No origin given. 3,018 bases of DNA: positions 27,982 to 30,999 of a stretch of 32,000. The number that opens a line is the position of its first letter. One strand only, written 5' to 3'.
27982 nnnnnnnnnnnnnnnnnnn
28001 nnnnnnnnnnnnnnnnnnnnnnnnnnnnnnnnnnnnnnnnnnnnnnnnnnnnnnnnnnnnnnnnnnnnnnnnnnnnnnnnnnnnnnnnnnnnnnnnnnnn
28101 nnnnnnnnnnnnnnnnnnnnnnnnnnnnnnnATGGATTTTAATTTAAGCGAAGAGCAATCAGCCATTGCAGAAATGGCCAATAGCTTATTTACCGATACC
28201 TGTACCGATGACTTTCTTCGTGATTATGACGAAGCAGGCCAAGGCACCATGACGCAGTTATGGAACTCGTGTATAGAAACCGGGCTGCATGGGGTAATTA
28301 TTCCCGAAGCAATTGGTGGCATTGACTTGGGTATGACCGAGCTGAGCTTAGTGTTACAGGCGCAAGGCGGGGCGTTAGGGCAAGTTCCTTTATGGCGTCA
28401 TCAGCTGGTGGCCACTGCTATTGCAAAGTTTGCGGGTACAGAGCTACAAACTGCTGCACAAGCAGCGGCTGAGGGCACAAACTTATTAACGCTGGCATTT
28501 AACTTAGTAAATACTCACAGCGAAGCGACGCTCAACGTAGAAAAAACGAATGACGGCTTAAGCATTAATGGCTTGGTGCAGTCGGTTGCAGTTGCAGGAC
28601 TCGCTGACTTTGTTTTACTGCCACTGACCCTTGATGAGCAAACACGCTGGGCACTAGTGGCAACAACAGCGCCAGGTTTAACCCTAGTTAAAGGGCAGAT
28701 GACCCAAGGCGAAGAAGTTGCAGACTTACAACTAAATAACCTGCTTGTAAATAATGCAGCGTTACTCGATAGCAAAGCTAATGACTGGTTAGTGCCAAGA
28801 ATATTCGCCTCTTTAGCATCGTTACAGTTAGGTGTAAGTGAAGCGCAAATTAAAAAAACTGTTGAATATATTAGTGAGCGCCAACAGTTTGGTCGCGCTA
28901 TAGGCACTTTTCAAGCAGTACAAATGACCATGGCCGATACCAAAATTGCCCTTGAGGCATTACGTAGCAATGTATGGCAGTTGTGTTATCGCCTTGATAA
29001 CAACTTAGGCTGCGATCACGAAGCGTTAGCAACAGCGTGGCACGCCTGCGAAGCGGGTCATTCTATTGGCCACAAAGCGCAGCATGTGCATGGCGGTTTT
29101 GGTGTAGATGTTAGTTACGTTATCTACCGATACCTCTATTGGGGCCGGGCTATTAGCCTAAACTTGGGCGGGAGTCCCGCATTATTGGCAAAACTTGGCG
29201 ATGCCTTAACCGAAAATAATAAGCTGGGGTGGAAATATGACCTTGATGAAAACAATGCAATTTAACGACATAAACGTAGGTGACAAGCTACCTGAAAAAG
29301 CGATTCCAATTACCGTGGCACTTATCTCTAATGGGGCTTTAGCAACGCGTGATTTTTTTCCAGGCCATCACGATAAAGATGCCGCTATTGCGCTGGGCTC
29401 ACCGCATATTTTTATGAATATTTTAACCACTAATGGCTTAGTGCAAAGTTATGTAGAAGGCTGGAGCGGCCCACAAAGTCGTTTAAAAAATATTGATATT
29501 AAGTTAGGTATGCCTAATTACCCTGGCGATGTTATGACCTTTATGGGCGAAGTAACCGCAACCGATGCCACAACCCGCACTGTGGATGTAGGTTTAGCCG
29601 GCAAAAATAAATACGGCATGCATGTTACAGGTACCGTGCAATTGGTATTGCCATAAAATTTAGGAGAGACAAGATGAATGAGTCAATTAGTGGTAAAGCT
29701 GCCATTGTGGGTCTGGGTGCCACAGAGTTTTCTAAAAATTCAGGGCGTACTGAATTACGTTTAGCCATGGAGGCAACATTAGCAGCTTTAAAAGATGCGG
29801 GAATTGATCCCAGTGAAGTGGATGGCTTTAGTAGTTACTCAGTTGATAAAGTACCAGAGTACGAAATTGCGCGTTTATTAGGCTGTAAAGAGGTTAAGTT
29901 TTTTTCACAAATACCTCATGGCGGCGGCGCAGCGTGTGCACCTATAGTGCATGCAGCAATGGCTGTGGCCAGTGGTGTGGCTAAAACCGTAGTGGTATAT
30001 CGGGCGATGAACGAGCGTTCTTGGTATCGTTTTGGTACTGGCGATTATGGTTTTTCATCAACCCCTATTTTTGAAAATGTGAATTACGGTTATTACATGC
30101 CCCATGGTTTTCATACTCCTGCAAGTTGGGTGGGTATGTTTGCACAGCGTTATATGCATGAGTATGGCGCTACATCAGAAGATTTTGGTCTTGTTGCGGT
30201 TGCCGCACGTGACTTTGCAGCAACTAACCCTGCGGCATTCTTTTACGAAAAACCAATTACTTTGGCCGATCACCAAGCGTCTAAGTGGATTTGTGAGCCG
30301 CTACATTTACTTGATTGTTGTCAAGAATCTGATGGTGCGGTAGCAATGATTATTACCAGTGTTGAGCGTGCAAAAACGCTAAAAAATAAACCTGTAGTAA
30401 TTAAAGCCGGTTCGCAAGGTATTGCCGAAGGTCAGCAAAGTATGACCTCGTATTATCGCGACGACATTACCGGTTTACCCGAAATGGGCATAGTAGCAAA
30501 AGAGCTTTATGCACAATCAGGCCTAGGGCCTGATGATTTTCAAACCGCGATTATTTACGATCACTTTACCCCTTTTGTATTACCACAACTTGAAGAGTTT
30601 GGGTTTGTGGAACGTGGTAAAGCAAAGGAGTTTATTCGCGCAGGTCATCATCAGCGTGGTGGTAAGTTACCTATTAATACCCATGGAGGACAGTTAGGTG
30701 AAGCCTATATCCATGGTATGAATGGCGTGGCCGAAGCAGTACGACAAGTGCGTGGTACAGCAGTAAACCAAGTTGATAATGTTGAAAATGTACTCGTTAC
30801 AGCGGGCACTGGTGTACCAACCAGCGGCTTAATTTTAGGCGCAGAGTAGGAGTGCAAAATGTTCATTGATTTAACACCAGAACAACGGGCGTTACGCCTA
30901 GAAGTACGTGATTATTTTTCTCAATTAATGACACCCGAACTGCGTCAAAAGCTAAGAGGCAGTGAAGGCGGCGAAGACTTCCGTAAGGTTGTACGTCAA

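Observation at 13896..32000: Probable steroid / bile-acid catabolic cluster in a marine gammaproteobacterial chromosome, running off the window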

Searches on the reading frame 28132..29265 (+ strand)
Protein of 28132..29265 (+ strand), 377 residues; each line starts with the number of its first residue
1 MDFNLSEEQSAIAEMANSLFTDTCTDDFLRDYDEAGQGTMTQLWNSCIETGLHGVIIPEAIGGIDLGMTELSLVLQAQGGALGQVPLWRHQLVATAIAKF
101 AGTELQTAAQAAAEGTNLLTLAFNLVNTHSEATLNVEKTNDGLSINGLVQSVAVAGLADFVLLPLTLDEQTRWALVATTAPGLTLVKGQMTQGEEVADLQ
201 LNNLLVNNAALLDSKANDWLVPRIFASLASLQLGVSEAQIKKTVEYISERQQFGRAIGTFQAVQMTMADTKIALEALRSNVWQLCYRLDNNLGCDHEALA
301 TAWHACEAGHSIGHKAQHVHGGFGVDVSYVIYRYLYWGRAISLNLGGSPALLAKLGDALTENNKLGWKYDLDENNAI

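Call 8: search_protein_families(library=ncbifam, proteins=[window:28132-29265:+], max_evalue=0.00001)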
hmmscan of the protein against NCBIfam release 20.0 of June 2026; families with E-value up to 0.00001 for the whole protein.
window:28132-29265:+ (377 aa): 14 families
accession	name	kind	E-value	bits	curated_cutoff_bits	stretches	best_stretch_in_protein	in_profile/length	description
TIGR03203.1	pimD_small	equivalog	1e-23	84.1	652.7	1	2-345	1-362/378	pimeloyl-CoA dehydrogenase small subunit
NF008997.0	PRK12341.1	equivalog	1.4e-23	83.6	537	1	1-334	1-351/382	acyl-CoA dehydrogenase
NF053553.1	prodigi_MBC_PigA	equivalog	2.2e-18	66.6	500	1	1-335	1-355/381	prodigiosin MBC biosynthesis dehydrogenase PigA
NF050027.1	acylCoADhIpdE2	equivalog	7.7e-18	65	450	1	136-345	103-296/311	acyl-CoA dehydrogenase IpdE2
NF042972.1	AcrlCoAredClosAcrC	equivalog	8.2e-18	64.2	640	1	1-333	1-350/378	acryloyl-CoA reductase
NF002885.1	PRK03354.1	equivalog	1.7e-15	57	540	1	232-334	246-348/378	crotonobetainyl-CoA dehydrogenase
NF045552.1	GlutCoADH_Des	equivalog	1.9e-14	53.7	470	1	228-335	247-355/387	glutaryl-CoA dehydrogenase Acd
NF042439.1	SulpropCoADesulf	equivalog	5.4e-14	51.7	600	1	229-340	239-351/379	3-sulfinopropanoyl-CoA desulfinase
NF045652.1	ProlPCPDhRedW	equivalog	4.4e-13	48.8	650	1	37-325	30-340/376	L-prolyl-[peptidyl-carrier protein] dehydrogenase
TIGR03207.1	cyc_hxne_CoA_dh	equivalog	1.4e-12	47.1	575.35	1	5-327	1-342/372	cyclohexanecarboxyl-CoA dehydrogenase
NF058590.1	AcCoDHFadEBacil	equivalog_domain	1.3e-10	40.4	600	1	4-293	20-325/586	acyl-CoA dehydrogenase FadE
TIGR04022.1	sulfur_SfnB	equivalog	8.1e-09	34.8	430.9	1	12-251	10-258/391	SfnB family sulfur acquisition oxidoreductase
NF043006.1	CyhCrbnylCoADH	equivalog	1.1e-08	34.4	650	1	176-333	184-349/380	cyclohexane-1-carbonyl-CoA dehydrogenase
NF052270.1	Staph_DH_FadE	equivalog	1.6e-06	27.1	600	1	194-336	224-370/400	acyl-CoA dehydrogenase FadE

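Call 14: search_solved_structures(query=window:28132-29265:+, max_evalue=1e-8)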
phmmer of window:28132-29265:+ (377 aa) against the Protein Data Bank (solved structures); distinct sequences matched with E-value up to 1e-8: 22.
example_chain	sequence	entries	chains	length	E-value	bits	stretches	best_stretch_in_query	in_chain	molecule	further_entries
6wy8_A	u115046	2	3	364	6.2e-56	193.4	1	1-361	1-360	Acyl-CoA dehydrogenase domain protein Tcur3481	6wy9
4x28_D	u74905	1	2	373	7.3e-42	147.1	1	1-361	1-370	Acyl-CoA dehydrogenase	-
4l1f_A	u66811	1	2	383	3.1e-16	62.8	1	228-343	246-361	Acyl-CoA dehydrogenase domain protein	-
6fah_C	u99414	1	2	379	7.9e-16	61.5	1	6-336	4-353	Caffeyl-CoA reductase-Etf complex subunit CarC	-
5lnx_A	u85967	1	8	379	3.7e-15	59.3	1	47-338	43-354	Acyl-CoA dehydrogenase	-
1ukw_A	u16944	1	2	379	1.7e-14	57.1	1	1-331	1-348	acyl-CoA dehydrogenase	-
6af6_A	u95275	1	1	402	4.5e-13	52.4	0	228-335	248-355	L-prolyl-[peptidyl-carrier protein] dehydrogenase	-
4n5f_A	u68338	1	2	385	4.9e-13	52.3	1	46-341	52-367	Putative acyl-CoA dehydrogenase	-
5zw0_A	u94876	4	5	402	5.1e-13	52.3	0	228-335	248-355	L-prolyl-[peptidyl-carrier protein] dehydrogenase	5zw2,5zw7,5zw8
5ol2_C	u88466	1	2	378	4.7e-12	49.1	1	228-337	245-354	Acyl-CoA dehydrogenase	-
1ws9_A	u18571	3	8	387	5e-11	45.7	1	45-349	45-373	acyl-CoA dehydrogenase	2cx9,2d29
1buc_A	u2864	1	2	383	5e-11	45.7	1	1-358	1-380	BUTYRYL-COA DEHYDROGENASE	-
4irn_A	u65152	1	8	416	9e-11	44.9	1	42-330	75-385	Prolyl-ACP dehydrogenase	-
4iv6_A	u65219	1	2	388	2.4e-10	43.5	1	41-335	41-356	Acyl-CoA dehydrogenase FadE3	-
2dvl_A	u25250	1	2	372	2.8e-10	43.3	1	29-339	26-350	Acyl-CoA dehydrogenase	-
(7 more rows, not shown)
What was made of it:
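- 28132..29265 (+): ChsE1/Scd2B-type subunit of the heteromeric steroid acyl-CoA dehydrogenase. Equivalent to TA441 ORF41. PDB 6wy8_A E 6.2e-56 and 4x28_D E 7.3e-42 (call 14).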

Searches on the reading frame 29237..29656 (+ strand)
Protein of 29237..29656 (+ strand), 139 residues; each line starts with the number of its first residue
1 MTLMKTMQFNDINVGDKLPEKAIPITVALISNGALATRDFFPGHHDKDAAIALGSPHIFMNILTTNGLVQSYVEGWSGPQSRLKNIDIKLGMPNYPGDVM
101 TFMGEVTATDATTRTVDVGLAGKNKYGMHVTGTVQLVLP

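Call 8: search_protein_families(library=ncbifam, proteins=[window:29237-29656:+], max_evalue=0.00001)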
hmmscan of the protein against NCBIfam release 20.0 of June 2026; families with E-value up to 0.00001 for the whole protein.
window:29237-29656:+ (139 aa): 2 families
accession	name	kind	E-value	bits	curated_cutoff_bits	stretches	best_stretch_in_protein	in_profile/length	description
NF010246.0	PRK13693.1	equivalog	1.5e-11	44.5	203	1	4-124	1-126/142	(3R)-hydroxyacyl-ACP dehydratase subunit HadB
NF040620.1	fused_HadA_HadB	exception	2.4e-09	37.1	350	1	5-124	192-315/329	fused (3R)-hydroxyacyl-ACP dehydratase subunits HadA/HadB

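Call 16: search_solved_structures(query=window:29237-29656:+, max_evalue=0.001)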
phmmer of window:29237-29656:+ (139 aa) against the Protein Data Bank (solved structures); distinct sequences matched with E-value up to 0.001: 7.
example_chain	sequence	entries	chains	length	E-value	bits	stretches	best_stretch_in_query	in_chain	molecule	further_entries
4w78_B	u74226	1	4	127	5.1e-30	107.4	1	14-137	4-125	Hydratase ChsH2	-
4wnb_B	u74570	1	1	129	5.4e-30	107.4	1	14-137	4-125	Hydratase ChsH1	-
4v12_A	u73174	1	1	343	7.5e-10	42.2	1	6-124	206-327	MAOC LIKE DOMAIN PROTEIN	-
4rlj_B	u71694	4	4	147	1.7e-09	41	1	4-122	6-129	(3R)-hydroxyacyl-ACP dehydratase subunit HadB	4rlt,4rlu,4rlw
5zy8_B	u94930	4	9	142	2.3e-09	40.6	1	6-122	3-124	3-hydroxyacyl-ACP dehydratase | (3R)-hydroxyacyl-ACP dehydratase subunit HadB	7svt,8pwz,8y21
4rv2_B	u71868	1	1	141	4.1e-09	39.8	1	8-122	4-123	MaoC family protein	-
5i7n_A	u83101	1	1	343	1.9e-08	37.6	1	6-123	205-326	MaoC-like dehydratase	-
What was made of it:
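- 29237..29656 (+): ChsH1, the MaoC hydratase partner subunit. Equivalent to TA441 ORF42. PDB 4w78_B/4wnb_B E about 5e-30 (call 16).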

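Call 52: search_protein_families(library=pfam, proteins=[window:29237-29656:+], max_evalue=0.001)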
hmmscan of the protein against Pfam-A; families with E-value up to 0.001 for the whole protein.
window:29237-29656:+ (139 aa): 1 family
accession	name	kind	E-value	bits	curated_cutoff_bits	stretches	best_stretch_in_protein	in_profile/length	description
PF01575.25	MaoC_dehydratas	-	1.7e-05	24.8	27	1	19-117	12-112/123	MaoC like domain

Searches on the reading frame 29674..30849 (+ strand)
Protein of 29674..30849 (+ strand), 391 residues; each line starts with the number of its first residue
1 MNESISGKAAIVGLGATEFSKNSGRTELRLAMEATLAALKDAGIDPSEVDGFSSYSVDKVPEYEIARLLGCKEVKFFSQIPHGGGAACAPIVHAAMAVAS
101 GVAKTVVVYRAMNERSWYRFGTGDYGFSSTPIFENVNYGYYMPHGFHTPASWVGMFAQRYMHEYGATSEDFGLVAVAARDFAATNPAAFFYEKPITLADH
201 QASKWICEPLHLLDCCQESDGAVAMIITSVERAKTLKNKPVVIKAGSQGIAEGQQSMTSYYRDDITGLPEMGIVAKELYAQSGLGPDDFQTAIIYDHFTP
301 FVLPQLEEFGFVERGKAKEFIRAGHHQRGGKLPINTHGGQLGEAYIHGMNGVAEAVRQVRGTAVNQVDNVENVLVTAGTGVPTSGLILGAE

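Call 8: search_protein_families(library=ncbifam, proteins=[window:29674-30849:+], max_evalue=0.00001)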
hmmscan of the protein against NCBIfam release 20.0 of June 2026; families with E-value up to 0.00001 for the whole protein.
window:29674-30849:+ (391 aa): 17 families
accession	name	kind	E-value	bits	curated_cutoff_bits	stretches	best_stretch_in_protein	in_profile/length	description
NF005892.0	PRK07855.1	subfamily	3.1e-205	681.5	469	1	4-390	3-389/390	lipid-transfer protein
NF004811.0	PRK06158.1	subfamily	7.2e-65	219.4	421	1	2-384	3-372/384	acetyl-CoA acetyltransferase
NF006010.0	PRK08142.1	subfamily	1.6e-55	188.5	462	1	4-380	2-371/388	thiolase domain-containing protein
NF004720.0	PRK06064.1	subfamily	4.3e-53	180.5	420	1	8-375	3-369/389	thiolase domain-containing protein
NF053570.1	AcCoTHIOL_METTL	equivalog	1.2e-40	139.6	600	1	9-375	4-366/385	acetyl-CoA acetyltransferase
NF004715.0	PRK06059.1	equivalog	4.4e-39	134.6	424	1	8-385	5-392/399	lipid-transfer protein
NF009228.0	PRK12578.1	subfamily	5.8e-39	133.8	485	1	8-365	4-358/387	thiolase domain-containing protein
NF004810.0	PRK06157.1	equivalog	3.9e-37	128.4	403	1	1-383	1-386/400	acetyl-CoA acetyltransferase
NF006102.0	PRK08256.1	subfamily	2.4e-35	122.4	436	1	8-374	4-375/394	lipid-transfer protein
NF053628.1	BnzsclthlBbsBGT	equivalog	3.7e-34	118.2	750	1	9-385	7-374/389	benzoylsuccinyl-CoA thiolase subunit BbsB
NF006180.0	PRK08313.1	subfamily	4.6e-34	117.9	514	1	8-378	5-370/389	thiolase domain-containing protein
NF004722.0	PRK06066.1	equivalog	6.9e-32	110.9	516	1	7-384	4-376/385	thiolase domain-containing protein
NF004982.0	PRK06365.1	equivalog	4.1e-29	101.9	695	1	10-357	19-383/430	thiolase domain-containing protein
NF005704.0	PRK07516.1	subfamily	1.1e-26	93.7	412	1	8-365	3-359/389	thiolase domain-containing protein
NF004721.0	PRK06065.1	equivalog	1e-23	83.9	455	1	6-363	9-362/393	thiolase domain-containing protein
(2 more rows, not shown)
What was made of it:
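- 29674..30849 (+): Ltp2/Sal2, the retro-aldolase that releases propionyl-CoA and forms the 17-keto steroid. Equivalent to TA441 ORF43. NCBIfam PRK07855 681.5 bits, above the 469 cut-off (call 8).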

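Call 10: find_encoding_contigs(protein=window:29674-30849:+, flank=10000, max_places=6)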
Protein window:29674-30849:+ (391 aa): 1 contig read that carries it; 1 place shown.
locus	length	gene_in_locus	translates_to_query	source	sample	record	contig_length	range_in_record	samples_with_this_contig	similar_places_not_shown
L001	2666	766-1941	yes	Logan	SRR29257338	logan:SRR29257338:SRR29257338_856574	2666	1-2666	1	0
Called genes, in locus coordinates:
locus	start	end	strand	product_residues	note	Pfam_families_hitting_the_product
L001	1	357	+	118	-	?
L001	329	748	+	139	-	PF01575:MaoC_dehydratas (weak)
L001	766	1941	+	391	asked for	PF22691:Thiolase_C_1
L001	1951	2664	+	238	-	?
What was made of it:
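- Tried and rejected: Exact look-up of the window's Ltp2 gave only a 2.6 kb Logan contig, which was useless for walking (call 10).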

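Call 13: search_solved_structures(query=window:29674-30849:+, max_evalue=0.00001)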
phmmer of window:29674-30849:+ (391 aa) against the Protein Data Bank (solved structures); distinct sequences matched with E-value up to 0.00001: 18.
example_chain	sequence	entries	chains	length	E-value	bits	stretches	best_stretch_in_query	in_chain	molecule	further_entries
6ok1_A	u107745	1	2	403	3.6e-162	543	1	5-391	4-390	Lipid-transfer protein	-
4u4e_A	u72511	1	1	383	2.4e-45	158.5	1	4-383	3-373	Thiolase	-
9myr_A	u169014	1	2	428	9.5e-41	143.4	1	5-381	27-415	Nonspecific lipid-transfer protein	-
7yvy_A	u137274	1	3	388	2.5e-29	105.8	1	8-367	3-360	Acetyl-CoA acetyltransferase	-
7pxp_C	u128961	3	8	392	3.2e-26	95.6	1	10-380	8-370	Benzoylsuccinyl-CoA thiolase subunit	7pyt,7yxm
6esq_A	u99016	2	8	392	2.6e-20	76.1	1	9-353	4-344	acetoacetyl-CoA thiolase | Acetyl-CoA acetyltransferase thiolase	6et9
6hsj_A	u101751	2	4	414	1.4e-17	67.2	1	7-356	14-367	SCP2-thiolase (type-1)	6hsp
6hrv_A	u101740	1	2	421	1.4e-17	67.1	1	7-356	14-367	SCP2-thiolase (type-1)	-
4yzo_A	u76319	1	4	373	6.6e-17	64.9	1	153-374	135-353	Putative acyl-CoA acyltransferase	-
4bia_A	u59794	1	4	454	1.4e-14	57.2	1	161-378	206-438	3-KETOACYL-COA THIOLASE, PUTATIVE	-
4bi9_A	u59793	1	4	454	2e-14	56.8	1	161-378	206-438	3-KETOACYL-COA THIOLASE, PUTATIVE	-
9skm_I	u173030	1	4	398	5.8e-14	55.2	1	25-371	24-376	2,4-diacetylphloroglucinol biosynthesis protein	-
9skh_I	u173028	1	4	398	1e-13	54.4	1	25-371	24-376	2,4-diacetylphloroglucinol biosynthesis protein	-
5ab4_A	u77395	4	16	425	2.3e-13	53.3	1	9-363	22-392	SCP2-THIOLASE LIKE PROTEIN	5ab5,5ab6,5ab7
5m3k_C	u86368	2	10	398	2.9e-12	49.6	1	25-369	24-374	2,4-diacetylphloroglucinol biosynthesis protein PhlC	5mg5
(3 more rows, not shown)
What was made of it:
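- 29674..30849 (+): PDB 6ok1_A E 3.6e-162 (call 13).
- The steroid enzymes are by far the best characterised matches: Ltp2 543 bits against the next 158.5 bits (4u4e) and the benzoylsuccinyl-CoA thiolase 95.6 bits (call 13).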
